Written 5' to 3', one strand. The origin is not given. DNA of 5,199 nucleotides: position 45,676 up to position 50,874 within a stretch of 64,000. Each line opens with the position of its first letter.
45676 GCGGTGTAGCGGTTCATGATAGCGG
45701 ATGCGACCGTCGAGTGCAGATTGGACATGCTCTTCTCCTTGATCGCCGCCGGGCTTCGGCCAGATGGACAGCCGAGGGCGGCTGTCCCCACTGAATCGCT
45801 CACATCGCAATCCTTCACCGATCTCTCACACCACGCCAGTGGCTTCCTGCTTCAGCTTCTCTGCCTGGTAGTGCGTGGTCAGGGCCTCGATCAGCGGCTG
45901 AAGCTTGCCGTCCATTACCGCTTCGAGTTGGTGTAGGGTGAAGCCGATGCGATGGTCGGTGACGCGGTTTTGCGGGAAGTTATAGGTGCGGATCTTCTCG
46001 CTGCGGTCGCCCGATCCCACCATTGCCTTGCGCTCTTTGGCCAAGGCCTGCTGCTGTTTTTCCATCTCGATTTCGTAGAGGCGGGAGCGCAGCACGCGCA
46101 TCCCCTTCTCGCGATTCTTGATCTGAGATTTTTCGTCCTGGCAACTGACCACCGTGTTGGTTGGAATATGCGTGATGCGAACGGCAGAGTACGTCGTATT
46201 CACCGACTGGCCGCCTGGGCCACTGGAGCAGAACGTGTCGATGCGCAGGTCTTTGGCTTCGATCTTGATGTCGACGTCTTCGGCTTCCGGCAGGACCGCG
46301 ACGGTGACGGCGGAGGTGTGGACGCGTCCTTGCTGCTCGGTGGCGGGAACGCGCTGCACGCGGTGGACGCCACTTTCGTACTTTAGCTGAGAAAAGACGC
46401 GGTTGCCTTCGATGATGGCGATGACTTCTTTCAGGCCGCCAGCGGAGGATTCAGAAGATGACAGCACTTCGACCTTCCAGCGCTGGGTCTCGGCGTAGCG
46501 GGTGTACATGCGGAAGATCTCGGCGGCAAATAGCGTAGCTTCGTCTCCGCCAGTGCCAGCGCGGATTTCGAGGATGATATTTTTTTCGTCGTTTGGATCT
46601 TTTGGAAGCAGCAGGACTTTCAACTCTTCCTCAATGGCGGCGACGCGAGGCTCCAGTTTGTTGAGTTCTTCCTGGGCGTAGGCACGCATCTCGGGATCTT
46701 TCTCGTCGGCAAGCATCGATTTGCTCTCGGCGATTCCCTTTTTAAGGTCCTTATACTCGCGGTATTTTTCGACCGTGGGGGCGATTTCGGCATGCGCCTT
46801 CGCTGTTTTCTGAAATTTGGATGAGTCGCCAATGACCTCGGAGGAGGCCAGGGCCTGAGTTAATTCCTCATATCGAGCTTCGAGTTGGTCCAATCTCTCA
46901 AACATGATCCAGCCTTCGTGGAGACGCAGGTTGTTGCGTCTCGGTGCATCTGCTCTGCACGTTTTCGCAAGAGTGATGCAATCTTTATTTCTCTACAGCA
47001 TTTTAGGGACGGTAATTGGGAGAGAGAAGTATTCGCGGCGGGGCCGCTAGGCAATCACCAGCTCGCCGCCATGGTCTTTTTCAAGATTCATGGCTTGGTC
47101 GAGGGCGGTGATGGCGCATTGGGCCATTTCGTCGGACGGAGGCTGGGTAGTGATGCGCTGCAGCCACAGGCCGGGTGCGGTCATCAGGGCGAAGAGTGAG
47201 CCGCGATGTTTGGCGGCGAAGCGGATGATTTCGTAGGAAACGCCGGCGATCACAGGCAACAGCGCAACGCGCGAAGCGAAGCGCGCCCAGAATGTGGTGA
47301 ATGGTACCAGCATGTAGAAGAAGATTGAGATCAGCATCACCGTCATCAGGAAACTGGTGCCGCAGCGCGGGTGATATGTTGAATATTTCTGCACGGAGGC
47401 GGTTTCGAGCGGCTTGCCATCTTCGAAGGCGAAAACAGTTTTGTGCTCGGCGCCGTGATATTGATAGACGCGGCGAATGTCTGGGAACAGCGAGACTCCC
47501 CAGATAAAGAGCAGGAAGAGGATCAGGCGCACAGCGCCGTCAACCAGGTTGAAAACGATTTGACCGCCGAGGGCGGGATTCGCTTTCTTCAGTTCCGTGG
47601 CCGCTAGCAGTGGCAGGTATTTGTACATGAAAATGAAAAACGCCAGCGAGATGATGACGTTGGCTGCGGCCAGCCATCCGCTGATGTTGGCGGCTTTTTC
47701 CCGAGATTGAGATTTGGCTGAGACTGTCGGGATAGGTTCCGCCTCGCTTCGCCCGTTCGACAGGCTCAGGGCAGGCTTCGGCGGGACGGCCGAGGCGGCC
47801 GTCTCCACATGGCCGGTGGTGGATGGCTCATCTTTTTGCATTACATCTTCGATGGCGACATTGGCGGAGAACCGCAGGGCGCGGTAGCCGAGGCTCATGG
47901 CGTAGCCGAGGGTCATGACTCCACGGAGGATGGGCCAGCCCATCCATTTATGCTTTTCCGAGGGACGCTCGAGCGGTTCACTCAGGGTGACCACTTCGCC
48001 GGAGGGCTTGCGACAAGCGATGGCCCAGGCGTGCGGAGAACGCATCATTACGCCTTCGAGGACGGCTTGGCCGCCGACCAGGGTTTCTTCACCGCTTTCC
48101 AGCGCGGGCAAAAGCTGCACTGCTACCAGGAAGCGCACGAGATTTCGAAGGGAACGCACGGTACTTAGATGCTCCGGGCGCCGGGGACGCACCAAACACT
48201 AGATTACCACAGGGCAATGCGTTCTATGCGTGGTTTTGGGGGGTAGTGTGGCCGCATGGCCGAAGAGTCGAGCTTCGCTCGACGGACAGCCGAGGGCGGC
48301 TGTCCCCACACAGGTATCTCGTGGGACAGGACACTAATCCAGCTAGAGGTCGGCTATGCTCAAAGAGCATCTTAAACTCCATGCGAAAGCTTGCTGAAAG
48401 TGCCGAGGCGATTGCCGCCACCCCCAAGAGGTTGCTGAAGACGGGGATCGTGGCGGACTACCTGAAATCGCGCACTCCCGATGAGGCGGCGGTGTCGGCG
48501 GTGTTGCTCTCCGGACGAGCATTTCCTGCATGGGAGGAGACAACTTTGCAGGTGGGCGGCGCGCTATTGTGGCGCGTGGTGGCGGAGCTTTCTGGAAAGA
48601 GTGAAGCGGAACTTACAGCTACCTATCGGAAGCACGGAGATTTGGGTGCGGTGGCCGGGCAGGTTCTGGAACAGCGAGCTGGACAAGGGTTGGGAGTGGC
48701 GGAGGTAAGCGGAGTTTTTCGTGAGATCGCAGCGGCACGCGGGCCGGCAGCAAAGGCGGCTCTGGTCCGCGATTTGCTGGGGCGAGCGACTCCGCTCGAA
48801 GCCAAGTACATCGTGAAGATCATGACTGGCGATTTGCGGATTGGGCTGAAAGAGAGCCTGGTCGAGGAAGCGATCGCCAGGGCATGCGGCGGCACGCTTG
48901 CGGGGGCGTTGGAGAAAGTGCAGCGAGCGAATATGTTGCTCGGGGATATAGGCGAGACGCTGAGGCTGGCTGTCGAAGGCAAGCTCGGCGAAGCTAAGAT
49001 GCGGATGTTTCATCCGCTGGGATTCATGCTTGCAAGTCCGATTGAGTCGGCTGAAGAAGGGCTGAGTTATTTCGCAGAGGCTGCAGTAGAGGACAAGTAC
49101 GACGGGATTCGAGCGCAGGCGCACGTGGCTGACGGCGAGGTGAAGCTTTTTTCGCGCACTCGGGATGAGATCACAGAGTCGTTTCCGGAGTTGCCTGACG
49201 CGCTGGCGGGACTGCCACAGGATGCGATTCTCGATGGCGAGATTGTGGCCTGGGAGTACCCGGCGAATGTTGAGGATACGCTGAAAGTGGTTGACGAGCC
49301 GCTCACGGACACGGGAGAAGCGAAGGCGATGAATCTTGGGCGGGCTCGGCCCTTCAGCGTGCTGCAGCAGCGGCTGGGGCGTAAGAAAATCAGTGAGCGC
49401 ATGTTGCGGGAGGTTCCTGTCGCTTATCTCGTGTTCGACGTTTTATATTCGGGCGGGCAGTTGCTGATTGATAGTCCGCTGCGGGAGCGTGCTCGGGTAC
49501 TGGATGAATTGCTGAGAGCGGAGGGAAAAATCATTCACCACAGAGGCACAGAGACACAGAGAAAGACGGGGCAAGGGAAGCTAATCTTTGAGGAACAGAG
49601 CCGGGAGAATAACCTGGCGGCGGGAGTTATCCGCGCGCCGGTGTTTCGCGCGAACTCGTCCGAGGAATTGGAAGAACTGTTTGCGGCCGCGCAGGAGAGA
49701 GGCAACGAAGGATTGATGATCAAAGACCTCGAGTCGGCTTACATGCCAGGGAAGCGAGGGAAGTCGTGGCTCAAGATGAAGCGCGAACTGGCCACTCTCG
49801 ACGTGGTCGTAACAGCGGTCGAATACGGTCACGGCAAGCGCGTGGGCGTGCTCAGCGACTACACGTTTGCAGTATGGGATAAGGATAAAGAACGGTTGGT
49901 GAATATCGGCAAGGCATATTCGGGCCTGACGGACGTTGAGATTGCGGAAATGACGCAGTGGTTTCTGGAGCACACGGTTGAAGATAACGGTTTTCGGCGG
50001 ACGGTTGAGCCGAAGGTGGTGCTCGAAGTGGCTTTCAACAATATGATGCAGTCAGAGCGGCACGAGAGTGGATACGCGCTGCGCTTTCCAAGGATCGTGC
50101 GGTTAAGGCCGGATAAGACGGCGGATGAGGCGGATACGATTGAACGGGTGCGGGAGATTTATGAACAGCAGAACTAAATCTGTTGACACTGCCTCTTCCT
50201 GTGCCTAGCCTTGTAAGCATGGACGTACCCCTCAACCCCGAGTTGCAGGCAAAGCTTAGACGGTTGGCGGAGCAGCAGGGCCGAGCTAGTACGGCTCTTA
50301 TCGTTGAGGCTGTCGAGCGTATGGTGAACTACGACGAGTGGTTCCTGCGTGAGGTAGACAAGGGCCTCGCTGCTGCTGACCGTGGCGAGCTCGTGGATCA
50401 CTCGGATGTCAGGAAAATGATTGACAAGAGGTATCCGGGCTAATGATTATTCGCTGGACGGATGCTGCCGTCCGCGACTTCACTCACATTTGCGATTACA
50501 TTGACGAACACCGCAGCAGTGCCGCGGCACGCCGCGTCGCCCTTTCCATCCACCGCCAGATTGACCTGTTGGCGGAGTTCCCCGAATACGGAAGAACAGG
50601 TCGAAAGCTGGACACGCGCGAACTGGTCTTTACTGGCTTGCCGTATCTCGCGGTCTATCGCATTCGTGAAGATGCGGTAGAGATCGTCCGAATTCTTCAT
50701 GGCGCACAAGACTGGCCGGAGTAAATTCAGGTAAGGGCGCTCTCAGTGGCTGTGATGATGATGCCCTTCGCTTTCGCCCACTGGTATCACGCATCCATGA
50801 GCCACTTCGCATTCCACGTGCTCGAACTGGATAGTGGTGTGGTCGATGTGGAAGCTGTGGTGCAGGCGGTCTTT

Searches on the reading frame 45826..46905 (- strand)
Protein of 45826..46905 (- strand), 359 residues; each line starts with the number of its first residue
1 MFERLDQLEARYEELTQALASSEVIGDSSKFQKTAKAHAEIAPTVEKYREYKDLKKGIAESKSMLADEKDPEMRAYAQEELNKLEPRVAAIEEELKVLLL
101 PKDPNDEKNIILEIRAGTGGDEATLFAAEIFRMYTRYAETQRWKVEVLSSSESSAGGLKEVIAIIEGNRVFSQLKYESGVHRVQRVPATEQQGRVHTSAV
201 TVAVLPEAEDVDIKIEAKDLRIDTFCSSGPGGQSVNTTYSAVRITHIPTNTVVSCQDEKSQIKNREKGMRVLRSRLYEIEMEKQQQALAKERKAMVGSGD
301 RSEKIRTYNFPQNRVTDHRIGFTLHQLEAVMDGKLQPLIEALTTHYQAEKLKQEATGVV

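Call 28: search_protein_families(library=pfam, proteins=[window:45826-46905:-], max_evalue=0.001)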
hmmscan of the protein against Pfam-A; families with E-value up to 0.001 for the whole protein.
window:45826-46905:- (359 aa): 2 families
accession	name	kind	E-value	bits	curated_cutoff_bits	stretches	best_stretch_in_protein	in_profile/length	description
PF03462.23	PCRF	-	2.3e-77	259.7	24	1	8-202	1-194/194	PCRF domain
PF00472.26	RF-1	-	1.8e-43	147.6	35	1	210-319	2-116/116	RF-1 domain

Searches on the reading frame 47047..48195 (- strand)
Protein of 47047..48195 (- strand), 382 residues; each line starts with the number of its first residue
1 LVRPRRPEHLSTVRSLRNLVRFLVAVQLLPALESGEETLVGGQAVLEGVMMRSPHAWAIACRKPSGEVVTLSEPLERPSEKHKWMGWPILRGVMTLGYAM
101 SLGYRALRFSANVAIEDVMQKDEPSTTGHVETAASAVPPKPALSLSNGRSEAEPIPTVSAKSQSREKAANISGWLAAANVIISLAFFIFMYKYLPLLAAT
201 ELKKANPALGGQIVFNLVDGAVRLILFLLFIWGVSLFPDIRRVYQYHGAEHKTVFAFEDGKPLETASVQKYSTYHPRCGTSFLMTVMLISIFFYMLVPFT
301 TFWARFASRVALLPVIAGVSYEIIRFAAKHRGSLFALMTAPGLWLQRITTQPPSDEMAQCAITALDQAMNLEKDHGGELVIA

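Call 28: search_protein_families(library=pfam, proteins=[window:47047-48195:-], max_evalue=0.001)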
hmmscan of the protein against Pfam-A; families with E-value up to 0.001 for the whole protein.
window:47047-48195:- (382 aa): 1 family
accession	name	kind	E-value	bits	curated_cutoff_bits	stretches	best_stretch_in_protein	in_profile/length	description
PF07136.16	DUF1385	-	2.4e-78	263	22.1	1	87-369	1-225/227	Protein of unknown function (DUF1385)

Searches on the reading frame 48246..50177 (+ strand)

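Call 28: search_protein_families(library=pfam, proteins=[window:48246-50177:+], max_evalue=0.001)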
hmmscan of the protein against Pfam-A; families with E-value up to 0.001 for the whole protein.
window:48246-50177:+ (643 aa): 3 families
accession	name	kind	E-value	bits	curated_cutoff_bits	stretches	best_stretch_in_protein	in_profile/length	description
PF01068.26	DNA_ligase_A_M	-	5.4e-42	144.2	26.2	1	261-512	2-204/204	ATP dependent DNA ligase domain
PF04675.19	DNA_ligase_A_N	-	1.9e-32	113.3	24.6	1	47-211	3-174/174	DNA ligase N terminus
PF04679.21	DNA_ligase_A_C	-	3.2e-13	50.3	27.5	1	534-624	3-94/94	ATP dependent DNA ligase C terminal region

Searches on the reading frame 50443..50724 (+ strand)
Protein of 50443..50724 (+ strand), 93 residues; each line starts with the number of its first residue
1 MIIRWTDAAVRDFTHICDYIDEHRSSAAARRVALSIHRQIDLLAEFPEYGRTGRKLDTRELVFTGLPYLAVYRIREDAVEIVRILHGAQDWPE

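Call 28: search_protein_families(library=pfam, proteins=[window:50443-50724:+], max_evalue=0.001)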
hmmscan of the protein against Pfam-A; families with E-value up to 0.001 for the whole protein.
window:50443-50724:+ (93 aa): 1 family
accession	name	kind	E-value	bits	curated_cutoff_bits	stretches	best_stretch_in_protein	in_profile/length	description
PF05016.21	ParE_toxin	-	1.4e-19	70.9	23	1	3-91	1-89/89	ParE toxin of type II toxin-antitoxin system, parDE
